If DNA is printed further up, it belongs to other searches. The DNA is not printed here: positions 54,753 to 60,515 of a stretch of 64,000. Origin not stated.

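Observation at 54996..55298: Complete PD-(D/E)xK + QxxxY motif set at the extreme C-terminus of the 1820-aa protein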

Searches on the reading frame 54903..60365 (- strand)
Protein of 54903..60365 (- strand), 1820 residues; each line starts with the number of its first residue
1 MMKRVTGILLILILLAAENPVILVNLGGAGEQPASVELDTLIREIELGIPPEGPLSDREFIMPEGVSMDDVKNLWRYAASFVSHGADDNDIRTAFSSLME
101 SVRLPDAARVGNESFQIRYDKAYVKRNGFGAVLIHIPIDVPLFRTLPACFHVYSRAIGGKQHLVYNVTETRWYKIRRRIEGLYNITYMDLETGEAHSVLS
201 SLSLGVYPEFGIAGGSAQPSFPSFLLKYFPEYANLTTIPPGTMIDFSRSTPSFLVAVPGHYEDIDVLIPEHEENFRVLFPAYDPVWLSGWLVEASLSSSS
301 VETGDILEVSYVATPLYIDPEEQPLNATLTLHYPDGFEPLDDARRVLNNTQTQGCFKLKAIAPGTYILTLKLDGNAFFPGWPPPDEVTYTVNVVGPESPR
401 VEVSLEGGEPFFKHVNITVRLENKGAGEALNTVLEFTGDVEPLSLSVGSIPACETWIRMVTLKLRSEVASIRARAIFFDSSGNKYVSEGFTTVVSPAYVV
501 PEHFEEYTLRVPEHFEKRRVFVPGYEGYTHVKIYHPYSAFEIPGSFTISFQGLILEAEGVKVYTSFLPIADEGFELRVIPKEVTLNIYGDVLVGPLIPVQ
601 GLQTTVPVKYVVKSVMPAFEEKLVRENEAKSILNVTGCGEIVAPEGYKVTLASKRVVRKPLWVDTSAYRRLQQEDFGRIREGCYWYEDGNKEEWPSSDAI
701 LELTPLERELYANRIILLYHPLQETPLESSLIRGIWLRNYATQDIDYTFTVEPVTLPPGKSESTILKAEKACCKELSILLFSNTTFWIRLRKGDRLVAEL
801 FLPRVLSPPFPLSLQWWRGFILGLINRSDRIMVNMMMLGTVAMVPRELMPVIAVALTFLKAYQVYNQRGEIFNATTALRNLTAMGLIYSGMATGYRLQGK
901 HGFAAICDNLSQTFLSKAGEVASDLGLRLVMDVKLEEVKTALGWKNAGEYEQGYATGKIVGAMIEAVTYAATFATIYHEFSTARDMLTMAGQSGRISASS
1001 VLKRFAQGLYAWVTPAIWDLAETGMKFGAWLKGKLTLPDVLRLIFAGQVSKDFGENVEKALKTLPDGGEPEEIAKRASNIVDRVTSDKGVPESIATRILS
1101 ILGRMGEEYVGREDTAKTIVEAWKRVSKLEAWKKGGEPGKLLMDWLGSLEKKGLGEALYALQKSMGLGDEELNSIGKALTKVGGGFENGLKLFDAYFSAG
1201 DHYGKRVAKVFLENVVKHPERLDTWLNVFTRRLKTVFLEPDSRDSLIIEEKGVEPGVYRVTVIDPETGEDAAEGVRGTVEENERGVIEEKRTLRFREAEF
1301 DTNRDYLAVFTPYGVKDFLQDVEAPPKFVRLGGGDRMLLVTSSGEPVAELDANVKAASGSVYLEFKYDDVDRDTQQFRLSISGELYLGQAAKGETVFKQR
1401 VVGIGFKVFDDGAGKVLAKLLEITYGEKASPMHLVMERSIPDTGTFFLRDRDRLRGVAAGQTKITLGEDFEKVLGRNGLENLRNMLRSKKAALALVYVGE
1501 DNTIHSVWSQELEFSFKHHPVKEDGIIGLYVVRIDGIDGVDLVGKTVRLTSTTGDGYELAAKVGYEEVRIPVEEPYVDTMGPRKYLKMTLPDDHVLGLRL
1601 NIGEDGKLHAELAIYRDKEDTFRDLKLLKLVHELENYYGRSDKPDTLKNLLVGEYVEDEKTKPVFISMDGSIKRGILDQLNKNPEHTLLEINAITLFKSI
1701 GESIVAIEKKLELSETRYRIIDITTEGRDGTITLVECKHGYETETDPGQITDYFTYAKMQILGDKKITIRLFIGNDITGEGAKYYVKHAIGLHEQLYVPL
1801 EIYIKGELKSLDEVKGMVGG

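Call 5: search_protein_families(library=pfam, proteins=[window:54903-60365:-], max_evalue=1)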
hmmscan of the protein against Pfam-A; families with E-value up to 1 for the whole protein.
window:54903-60365:- (1820 aa): 0 families

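Call 6: search_protein_families(library=ncbifam, proteins=[window:54903-60365:-], max_evalue=1)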
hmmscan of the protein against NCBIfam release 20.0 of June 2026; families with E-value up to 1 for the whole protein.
window:54903-60365:- (1820 aa): 0 families

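Call 7: find_homologous_proteins(query=window:54903-60365:-)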
Query window:54903-60365:- (1820 aa): 19 proteins with E <= 0.001 among 8000 candidates.
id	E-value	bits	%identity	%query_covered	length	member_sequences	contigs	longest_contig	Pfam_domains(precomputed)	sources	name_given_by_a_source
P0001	0.0e+0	4153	100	100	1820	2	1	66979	-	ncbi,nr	ncbi:MAG: hypothetical protein JTT13_06695 [Candidatus Brockarchaeota archaeon]|nr:hypothetical prot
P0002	0.0e+0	2317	60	99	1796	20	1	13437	-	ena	-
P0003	0.0e+0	2306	79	69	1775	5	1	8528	-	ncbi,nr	ncbi:MAG: hypothetical protein FGF53_07070, partial [Candidatus Brockarchaeota archaeon]|nr:hypothet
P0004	0.0e+0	2267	71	78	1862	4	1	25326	-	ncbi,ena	-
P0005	0.0e+0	2068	83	60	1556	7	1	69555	-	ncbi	ncbi:MAG: hypothetical protein QXN67_03875, partial [Thermoproteota archaeon]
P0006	0.0e+0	2045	83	58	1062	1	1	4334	-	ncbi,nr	ncbi:MAG: hypothetical protein FGF50_11035, partial [Candidatus Brockarchaeota archaeon]|nr:hypothet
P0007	0.0e+0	1644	57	78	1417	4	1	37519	-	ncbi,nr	ncbi:MAG: hypothetical protein JTT13_08700, partial [Candidatus Brockarchaeota archaeon]|nr:hypothet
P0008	0.0e+0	1510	44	99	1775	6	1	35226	-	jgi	jgi:hypothetical protein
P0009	0.0e+0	1468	76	47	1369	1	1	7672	-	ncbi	-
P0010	0.0e+0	1274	72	44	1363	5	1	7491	-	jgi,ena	-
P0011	0.0e+0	1156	89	30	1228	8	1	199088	-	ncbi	ncbi:MAG: hypothetical protein QXU11_07115, partial [Thermoproteota archaeon]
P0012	0.0e+0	1076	46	63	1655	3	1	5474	-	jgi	jgi:hypothetical protein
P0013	4.2e-139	483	32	60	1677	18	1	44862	-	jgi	-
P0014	3.7e-110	387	27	78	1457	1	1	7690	-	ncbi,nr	ncbi:MAG: hypothetical protein FGF50_09430 [Candidatus Brockarchaeota archaeon]|nr:hypothetical prot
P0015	3.5e-100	354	30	64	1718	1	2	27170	-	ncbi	ncbi:MAG: hypothetical protein QW797_08345 [Thermoproteota archaeon]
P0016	2.1e-98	348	29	69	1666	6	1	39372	-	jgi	-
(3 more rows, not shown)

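Call 14: find_encoding_contigs(protein=P0002, flank=6000, max_places=2)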
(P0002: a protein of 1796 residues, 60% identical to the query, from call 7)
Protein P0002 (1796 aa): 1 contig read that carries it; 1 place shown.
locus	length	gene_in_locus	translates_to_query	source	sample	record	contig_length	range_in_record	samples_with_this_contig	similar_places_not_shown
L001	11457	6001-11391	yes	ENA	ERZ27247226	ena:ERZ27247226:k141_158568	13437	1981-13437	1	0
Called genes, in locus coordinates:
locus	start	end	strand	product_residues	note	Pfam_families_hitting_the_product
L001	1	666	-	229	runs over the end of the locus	PF02525:Flavodoxin_2 (weak), PF03358:FMN_red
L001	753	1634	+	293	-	PF24038:DUF7347 (weak)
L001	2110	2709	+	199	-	-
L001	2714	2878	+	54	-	-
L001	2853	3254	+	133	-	-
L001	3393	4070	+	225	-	PF03591:AzlC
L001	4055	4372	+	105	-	PF05437:AzlD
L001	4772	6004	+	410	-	-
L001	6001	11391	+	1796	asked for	-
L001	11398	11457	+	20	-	?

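Call 15: find_encoding_contigs(protein=P0008, flank=6000, max_places=2)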
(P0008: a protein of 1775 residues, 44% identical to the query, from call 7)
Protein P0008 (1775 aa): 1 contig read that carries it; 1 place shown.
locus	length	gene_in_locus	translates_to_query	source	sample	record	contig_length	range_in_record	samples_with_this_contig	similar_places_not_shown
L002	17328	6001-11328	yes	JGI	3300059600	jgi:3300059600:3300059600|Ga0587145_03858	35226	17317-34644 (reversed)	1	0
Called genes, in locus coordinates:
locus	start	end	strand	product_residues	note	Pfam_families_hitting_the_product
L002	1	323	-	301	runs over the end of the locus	?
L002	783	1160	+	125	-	PF04513:Baculo_PEP_C (faint)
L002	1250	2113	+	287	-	PF02517:Rce1-like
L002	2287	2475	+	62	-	-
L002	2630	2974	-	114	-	-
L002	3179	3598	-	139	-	-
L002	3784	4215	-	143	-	PF01850:PIN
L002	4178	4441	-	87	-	PF04014:MazE_antitoxin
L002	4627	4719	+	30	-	-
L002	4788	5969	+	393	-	-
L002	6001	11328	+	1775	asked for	-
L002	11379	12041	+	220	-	-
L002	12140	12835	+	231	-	-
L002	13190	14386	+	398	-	PF14072:DndB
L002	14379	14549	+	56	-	-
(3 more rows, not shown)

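Call 16: find_encoding_contigs(protein=P0004, flank=6000, max_places=1)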
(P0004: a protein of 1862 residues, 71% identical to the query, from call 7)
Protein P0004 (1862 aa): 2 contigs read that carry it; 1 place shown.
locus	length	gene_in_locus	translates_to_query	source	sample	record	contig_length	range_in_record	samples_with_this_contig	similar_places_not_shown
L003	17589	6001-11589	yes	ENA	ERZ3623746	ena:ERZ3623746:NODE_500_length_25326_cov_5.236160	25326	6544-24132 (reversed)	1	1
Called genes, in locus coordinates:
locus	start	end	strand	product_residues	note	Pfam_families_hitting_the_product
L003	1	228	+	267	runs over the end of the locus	PF01428:zf-AN1, PF02163:Peptidase_M50 (faint)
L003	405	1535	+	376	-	PF01208:URO-D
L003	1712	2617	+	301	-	-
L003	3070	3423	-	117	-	PF13650:Asp_protease_2, PF13975:gag-asp_proteas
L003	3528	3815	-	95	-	-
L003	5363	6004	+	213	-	-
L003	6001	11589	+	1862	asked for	-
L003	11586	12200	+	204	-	-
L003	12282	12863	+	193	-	-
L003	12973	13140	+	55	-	-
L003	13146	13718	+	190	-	-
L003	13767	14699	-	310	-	PF08271:Zn_Ribbon_TF, PF00382:TFIIB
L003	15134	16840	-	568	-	PF00882:Zn_dep_PLPC (weak), PF18998:Flg_new_2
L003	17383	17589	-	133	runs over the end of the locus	-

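Call 17: find_encoding_contigs(protein=P0013, flank=6000, max_places=1)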
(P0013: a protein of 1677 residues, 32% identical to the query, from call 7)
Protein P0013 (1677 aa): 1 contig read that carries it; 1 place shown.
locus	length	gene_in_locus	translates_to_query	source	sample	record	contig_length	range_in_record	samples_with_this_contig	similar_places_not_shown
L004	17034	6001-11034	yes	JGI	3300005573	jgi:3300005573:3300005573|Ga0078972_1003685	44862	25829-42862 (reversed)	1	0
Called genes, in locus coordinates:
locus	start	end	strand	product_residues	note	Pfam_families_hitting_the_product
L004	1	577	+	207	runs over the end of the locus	-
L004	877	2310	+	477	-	-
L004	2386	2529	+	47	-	PF13857:Ank_5 (weak), PF12796:Ank_2 (weak), PF13637:Ank_4 (weak)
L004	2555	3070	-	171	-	PF04525:LOR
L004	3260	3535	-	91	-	-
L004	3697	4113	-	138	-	PF13470:PIN_3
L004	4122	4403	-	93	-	PF04014:MazE_antitoxin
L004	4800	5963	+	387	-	-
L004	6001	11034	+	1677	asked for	-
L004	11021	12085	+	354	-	-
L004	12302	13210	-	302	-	PF08843:AbiEii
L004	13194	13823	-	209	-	-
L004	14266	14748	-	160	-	-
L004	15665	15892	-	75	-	-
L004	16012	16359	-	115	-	-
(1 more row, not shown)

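Call 18: find_encoding_contigs(protein=P0016, flank=6000, max_places=1)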
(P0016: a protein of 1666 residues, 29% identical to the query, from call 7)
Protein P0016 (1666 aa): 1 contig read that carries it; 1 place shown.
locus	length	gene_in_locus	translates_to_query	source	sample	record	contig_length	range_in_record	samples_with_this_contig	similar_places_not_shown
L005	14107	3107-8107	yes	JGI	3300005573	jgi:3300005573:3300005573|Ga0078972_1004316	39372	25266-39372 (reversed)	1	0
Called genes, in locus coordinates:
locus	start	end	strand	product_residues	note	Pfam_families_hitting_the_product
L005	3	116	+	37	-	?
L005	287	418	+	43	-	-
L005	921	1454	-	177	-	-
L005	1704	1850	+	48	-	-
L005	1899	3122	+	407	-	-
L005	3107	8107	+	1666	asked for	-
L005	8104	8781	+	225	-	-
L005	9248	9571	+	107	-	PF01022:HTH_5, PF12802:MarR_2 (weak), PF12840:HTH_20, PF13412:HTH_24 (weak), PF01978:TrmB (weak)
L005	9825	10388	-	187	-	PF02778:tRNA_int_endo_N, PF01974:tRNA_int_endo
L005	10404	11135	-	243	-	PF01865:PhoU_div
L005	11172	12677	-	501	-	PF00587:tRNA-synt_2b, PF03129:HGTP_anticodon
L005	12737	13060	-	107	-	PF01981:PTH2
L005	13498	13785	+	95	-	PF00736:EF1_GNE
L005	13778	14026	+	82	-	-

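Call 19: find_encoding_contigs(protein=P0015, flank=6000, max_places=1)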
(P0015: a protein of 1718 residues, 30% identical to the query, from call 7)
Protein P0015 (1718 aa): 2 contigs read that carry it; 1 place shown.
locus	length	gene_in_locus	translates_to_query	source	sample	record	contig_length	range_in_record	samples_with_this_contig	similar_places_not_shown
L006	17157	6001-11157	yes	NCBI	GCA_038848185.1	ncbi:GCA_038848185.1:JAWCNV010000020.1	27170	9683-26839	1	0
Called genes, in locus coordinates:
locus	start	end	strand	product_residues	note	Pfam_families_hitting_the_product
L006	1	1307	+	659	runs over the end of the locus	PF00149:Metallophos, PF00030:Crystall, PF03995:Inhibitor_I36, PF00030:Crystall (weak), PF04255:DUF433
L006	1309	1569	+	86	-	PF18480:DUF5615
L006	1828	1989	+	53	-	-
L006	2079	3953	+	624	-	-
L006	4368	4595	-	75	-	-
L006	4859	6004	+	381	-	-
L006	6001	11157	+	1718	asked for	-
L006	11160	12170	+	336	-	-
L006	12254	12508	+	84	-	-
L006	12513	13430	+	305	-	-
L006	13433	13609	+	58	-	-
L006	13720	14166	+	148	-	-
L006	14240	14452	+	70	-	-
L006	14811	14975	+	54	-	-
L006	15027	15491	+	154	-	-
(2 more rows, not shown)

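Call 52: find_encoding_contigs(protein=P0005, flank=7000, max_places=1)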
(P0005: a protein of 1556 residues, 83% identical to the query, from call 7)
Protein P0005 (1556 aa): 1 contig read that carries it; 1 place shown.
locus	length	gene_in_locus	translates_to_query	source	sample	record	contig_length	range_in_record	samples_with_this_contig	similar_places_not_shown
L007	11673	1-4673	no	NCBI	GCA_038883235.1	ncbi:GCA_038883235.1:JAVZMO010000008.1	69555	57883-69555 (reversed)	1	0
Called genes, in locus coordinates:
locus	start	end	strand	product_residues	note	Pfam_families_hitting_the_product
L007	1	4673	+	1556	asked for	?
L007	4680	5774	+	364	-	-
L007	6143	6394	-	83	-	-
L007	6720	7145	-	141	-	PF01850:PIN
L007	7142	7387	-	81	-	-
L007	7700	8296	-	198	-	PF00881:Nitroreductase, PF14512:TM1586_NiRdase (faint)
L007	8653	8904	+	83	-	-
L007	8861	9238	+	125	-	PF01850:PIN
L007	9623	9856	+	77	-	-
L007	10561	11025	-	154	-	PF04073:tRNA_edit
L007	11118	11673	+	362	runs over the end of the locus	PF00579:tRNA-synt_1b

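Call 54: search_protein_families(library=padloc, proteins=[window:54903-60365:-], max_evalue=1)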
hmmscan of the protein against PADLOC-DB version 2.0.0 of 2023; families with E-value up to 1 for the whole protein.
window:54903-60365:- (1820 aa): 0 families

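Call 62: search_solved_structures(query=window:54903-60365:-, max_evalue=1)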
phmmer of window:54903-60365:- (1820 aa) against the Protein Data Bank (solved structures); distinct sequences matched with E-value up to 1: 2.
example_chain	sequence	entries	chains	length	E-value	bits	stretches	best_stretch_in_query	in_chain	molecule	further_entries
5jig_A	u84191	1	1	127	0.75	10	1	1584-1642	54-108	Ubiquitin and WLM domain-containing metalloprotease SPCC1442.07c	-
6idf_E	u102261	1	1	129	0.77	10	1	639-701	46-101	Notch1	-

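Call 63: search_protein_families(library=phrogs, proteins=[window:54903-60365:-], max_evalue=0.1)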
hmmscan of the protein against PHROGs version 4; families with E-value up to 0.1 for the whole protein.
window:54903-60365:- (1820 aa): 0 families
